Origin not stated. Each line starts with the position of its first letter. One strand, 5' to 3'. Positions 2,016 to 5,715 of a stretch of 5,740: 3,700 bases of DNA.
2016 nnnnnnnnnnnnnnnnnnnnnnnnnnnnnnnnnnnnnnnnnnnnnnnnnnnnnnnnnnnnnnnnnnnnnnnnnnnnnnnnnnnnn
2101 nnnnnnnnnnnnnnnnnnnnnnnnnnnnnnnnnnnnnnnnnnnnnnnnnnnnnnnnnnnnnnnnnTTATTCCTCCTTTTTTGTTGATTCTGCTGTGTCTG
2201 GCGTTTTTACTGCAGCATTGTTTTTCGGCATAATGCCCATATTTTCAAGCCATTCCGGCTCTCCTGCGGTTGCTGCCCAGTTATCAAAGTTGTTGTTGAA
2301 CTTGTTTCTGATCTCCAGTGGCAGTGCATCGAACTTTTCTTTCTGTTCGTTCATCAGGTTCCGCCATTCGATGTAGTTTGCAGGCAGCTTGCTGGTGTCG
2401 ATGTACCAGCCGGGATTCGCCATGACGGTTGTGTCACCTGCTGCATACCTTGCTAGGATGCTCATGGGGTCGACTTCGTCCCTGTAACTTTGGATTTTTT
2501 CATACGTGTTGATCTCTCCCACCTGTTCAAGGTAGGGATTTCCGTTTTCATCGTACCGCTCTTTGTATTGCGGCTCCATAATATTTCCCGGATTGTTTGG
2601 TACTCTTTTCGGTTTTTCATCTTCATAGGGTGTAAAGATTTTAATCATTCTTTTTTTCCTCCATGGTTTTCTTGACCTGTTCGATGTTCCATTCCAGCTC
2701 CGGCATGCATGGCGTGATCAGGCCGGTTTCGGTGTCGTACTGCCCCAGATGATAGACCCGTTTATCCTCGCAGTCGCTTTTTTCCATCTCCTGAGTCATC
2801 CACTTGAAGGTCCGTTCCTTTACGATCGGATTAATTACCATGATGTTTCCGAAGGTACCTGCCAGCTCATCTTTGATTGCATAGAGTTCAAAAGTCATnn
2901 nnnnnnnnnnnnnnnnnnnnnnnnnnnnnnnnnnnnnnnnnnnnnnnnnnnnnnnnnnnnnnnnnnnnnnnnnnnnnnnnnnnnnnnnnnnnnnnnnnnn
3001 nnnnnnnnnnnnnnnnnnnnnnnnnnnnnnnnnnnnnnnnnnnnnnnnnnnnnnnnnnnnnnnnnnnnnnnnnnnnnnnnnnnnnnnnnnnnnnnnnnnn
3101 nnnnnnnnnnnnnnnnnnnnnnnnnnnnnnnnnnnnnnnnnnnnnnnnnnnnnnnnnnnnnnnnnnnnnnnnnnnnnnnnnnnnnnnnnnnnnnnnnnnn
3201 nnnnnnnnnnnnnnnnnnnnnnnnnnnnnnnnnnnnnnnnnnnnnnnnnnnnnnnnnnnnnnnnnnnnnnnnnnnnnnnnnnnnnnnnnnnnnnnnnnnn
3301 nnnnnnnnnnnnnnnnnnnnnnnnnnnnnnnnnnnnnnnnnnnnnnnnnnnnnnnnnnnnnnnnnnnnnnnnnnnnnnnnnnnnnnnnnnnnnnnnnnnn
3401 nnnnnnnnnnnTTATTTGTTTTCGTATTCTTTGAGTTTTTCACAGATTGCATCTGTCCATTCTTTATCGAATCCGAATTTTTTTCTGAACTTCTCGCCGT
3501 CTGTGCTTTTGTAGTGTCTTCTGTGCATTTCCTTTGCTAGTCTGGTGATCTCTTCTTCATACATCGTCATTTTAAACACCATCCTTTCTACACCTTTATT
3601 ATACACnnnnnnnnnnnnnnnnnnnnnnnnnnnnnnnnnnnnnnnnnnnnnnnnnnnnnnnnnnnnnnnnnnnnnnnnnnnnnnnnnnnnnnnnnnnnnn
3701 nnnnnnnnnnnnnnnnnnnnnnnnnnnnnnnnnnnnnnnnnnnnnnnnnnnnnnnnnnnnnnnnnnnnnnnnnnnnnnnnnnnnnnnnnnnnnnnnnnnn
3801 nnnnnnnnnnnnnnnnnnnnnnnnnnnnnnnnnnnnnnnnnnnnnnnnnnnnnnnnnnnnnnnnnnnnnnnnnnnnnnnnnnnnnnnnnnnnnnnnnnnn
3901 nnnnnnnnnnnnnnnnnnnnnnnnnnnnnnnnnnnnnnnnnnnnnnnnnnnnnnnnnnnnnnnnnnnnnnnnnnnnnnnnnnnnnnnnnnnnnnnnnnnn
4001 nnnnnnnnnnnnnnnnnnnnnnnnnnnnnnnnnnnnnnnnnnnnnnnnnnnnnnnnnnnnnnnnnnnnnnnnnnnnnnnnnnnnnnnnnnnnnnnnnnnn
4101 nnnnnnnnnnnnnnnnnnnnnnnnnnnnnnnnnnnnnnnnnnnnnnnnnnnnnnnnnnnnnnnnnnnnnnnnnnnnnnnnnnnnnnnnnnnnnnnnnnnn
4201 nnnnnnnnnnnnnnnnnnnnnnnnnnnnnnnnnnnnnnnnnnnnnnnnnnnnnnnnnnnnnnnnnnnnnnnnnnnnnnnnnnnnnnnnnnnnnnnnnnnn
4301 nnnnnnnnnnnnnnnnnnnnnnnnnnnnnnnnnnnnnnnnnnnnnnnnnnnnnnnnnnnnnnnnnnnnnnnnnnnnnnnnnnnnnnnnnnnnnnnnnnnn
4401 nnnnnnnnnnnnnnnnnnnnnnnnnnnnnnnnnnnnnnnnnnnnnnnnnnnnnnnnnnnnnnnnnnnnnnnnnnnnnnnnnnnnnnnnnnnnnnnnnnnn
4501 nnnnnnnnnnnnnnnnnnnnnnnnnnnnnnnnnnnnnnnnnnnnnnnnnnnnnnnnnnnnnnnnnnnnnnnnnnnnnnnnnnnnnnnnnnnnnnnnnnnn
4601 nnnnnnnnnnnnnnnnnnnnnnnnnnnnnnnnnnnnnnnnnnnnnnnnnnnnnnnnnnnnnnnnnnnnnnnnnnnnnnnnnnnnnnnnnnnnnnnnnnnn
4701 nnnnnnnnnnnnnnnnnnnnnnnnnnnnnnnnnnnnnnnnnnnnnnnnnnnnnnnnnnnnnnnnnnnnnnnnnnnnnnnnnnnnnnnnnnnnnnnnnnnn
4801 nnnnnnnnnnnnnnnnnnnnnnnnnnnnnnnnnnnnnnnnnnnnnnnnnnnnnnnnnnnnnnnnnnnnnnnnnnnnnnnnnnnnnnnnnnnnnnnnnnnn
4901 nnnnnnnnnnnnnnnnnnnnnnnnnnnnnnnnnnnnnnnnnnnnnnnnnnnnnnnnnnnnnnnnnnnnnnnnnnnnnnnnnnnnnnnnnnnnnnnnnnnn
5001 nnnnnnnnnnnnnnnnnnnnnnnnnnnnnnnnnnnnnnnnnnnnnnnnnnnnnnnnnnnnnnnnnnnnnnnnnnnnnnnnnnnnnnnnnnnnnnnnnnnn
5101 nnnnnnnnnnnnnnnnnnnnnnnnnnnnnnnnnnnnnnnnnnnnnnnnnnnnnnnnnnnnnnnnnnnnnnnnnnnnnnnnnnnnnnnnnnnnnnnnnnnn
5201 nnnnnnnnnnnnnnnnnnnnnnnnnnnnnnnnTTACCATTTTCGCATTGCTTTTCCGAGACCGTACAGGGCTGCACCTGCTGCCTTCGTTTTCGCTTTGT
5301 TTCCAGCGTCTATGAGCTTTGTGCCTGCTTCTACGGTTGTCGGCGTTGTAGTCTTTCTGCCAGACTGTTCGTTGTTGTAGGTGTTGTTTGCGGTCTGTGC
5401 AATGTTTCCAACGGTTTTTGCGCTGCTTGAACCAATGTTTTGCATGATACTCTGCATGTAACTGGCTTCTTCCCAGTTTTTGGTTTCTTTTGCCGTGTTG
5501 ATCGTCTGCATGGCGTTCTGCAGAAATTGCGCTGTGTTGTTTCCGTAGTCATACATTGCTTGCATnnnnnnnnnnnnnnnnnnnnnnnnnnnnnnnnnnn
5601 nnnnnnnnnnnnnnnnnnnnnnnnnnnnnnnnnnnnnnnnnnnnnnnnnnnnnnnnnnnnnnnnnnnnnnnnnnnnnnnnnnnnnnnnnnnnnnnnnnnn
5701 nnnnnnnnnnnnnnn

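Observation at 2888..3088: Microvirus encoding ribbon-helix-helix DNA-binding protein(s)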

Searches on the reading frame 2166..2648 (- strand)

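Call 4: search_protein_families(library=pfam, proteins=[window:2166-2648:-], max_evalue=10)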
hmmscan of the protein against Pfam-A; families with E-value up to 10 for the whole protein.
window:2166-2648:- (160 aa): 3 families
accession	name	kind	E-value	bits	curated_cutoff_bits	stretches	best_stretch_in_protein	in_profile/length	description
PF09675.16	Chlamy_scaf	-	1.6e-31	109.6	25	1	31-157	2-132/134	Chlamydia-phage Chp2 scaffold (Chlamy_scaf)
PF20135.4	DUF6525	-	0.099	12.9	23.5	1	102-154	18-70/78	Family of unknown function (DUF6525)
PF09011.16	HMG_box_2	-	0.13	13.4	22.4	1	94-124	41-71/72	HMG-box domain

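Call 5: search_protein_families(library=phrogs, proteins=[window:2166-2648:-], max_evalue=10)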
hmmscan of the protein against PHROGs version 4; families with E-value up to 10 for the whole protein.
window:2166-2648:- (160 aa): 3 families
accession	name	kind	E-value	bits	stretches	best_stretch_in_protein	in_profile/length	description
phrog_1642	-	head and packaging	5.5e-32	111.8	1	3-157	5-136/152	virion structural protein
phrog_24439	-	head and packaging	1.5e-10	42.1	1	83-149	7-73/82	virion structural protein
phrog_24309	-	head and packaging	0.0016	19.6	1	14-74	10-69/136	virion structural protein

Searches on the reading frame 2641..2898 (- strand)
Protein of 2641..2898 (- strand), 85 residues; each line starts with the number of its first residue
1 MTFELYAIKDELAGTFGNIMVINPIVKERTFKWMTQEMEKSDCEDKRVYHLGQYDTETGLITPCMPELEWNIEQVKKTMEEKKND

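Call 4: search_protein_families(library=pfam, proteins=[window:2641-2898:-], max_evalue=10)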
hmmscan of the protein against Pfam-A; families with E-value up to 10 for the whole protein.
window:2641-2898:- (85 aa): 1 family
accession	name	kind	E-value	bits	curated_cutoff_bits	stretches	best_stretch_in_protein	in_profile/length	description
PF20577.3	Phage_ORF5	-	1.3e-08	34.7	27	1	5-66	1-66/75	Phage ORF5 protein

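Call 5: search_protein_families(library=phrogs, proteins=[window:2641-2898:-], max_evalue=10)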
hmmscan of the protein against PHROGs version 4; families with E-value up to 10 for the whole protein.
window:2641-2898:- (85 aa): 3 families
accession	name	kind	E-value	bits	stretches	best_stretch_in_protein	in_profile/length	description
phrog_1670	-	DNA, RNA and nucleotide metabolism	2.8e-12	47.4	1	1-84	1-89/96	DNA binding protein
phrog_17725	-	unknown function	0.1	12.5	1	13-84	139-204/317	-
phrog_34300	-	unknown function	0.17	13.1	1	67-84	60-77/78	-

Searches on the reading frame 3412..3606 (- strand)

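Call 4: search_protein_families(library=pfam, proteins=[window:3412-3606:-], max_evalue=10)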
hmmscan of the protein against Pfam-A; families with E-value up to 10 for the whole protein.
window:3412-3606:- (64 aa): 2 families
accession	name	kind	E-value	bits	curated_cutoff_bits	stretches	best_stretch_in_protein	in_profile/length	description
PF22390.1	LntA_helical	-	0.022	15.4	26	1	3-58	39-90/133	LntA, four-helical up-and-down bundle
PF06441.18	EHN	-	0.11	13.2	22.8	1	11-60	4-53/107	Epoxide hydrolase N terminus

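Call 5: search_protein_families(library=phrogs, proteins=[window:3412-3606:-], max_evalue=10)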
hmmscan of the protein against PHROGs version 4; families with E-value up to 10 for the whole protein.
window:3412-3606:- (64 aa): 2 families
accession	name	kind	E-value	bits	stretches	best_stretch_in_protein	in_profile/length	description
phrog_22355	-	unknown function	0.028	15.4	1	41-62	5-26/88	-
phrog_6492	-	unknown function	0.035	15.7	1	5-63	3-60/85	-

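Call 53: search_protein_families(library=phrogs, proteins=[window:3412-3582:-], max_evalue=1)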
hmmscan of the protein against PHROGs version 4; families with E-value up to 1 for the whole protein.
window:3412-3582:- (56 aa): 1 family
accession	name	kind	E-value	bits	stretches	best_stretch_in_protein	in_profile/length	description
phrog_22355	-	unknown function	0.021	15.8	1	33-54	5-26/88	-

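Call 54: search_protein_families(library=ncbifam, proteins=[window:3412-3582:-], max_evalue=1)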
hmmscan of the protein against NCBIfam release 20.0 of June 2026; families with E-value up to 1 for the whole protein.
window:3412-3582:- (56 aa): 0 families

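Call 117: search_protein_families(library=padloc, proteins=[window:3412-3582:-], max_evalue=1)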
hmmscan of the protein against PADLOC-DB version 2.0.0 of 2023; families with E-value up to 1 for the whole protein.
window:3412-3582:- (56 aa): 0 families

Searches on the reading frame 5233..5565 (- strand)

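Call 4: search_protein_families(library=pfam, proteins=[window:5233-5565:-], max_evalue=10)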
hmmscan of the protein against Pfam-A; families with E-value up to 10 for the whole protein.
window:5233-5565:- (110 aa): 2 families
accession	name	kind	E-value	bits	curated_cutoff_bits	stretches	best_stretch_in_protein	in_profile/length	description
PF09539.15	DUF2385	-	0.096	13.7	25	1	19-90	19-87/96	Protein of unknown function (DUF2385)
PF02262.21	Cbl_N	-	0.17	12.2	25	1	10-71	40-99/125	CBL proto-oncogene N-terminal domain 1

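Call 5: search_protein_families(library=phrogs, proteins=[window:5233-5565:-], max_evalue=10)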
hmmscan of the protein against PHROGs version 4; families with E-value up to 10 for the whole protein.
window:5233-5565:- (110 aa): 3 families
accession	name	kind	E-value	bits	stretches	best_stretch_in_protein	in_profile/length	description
phrog_18604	-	tail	5.5e-16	59.7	1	1-77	172-248/284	minor tail protein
phrog_14025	-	unknown function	0.065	14.5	1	11-47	36-72/98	-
phrog_8187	-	unknown function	0.14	12.6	1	11-72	69-126/190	-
